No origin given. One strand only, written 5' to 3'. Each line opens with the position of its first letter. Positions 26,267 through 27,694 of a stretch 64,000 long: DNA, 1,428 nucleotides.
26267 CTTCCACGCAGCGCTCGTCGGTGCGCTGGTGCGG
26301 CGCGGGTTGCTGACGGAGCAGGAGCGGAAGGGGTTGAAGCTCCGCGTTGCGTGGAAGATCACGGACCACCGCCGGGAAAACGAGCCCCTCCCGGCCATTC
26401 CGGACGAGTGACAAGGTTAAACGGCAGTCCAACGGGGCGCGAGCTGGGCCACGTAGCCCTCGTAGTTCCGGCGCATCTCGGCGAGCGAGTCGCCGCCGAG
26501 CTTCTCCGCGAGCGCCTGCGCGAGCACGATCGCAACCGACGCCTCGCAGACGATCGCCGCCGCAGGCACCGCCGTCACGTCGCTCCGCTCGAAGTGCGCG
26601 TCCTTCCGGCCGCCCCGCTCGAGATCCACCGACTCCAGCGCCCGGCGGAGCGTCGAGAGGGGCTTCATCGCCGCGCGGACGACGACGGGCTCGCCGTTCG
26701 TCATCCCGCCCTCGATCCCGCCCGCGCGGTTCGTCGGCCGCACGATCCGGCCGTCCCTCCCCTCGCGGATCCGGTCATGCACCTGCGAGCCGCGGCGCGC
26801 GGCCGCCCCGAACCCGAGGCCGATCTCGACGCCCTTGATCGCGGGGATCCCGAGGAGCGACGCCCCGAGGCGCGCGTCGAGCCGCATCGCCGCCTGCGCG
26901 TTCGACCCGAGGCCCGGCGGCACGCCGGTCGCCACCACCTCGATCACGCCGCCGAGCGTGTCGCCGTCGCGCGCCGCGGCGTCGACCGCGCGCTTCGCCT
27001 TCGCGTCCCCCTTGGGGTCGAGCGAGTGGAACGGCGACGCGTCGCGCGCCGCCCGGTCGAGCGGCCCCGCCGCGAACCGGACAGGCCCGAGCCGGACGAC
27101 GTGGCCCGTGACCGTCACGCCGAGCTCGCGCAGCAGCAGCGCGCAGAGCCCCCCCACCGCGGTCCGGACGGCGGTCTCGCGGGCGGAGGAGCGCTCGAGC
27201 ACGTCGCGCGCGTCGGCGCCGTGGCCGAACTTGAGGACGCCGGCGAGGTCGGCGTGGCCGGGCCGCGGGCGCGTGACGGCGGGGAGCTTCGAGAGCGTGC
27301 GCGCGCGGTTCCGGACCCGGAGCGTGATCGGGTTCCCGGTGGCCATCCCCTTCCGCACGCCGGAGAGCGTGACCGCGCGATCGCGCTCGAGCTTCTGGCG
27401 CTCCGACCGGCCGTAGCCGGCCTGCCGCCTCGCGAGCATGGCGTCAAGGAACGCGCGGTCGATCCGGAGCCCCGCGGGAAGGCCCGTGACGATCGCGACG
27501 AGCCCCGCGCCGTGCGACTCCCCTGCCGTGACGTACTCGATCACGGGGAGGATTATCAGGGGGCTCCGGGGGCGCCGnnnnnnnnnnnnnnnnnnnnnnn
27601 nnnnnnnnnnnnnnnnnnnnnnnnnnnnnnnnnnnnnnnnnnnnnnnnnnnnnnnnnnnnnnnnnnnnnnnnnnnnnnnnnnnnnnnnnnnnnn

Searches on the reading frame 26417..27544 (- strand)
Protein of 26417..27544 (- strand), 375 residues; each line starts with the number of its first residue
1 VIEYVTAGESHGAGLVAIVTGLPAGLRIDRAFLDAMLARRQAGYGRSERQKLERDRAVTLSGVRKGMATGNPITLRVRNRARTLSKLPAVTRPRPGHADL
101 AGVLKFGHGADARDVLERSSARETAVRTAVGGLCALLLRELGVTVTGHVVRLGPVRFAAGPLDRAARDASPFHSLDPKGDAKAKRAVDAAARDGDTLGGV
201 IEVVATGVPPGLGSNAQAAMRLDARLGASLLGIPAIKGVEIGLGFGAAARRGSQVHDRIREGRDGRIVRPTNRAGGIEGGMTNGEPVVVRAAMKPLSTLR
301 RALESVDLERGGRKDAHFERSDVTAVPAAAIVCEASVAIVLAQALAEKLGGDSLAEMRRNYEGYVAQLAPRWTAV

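Call 8: search_protein_families(library=pfam, proteins=[window:26417-27544:-], max_evalue=0.001)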
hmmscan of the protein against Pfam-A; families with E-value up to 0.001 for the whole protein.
window:26417-27544:- (375 aa): 1 family
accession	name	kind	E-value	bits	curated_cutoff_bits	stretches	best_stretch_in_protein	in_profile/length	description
PF01264.26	Chorismate_synt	-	8.4e-103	344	27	1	3-345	2-326/327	Chorismate synthase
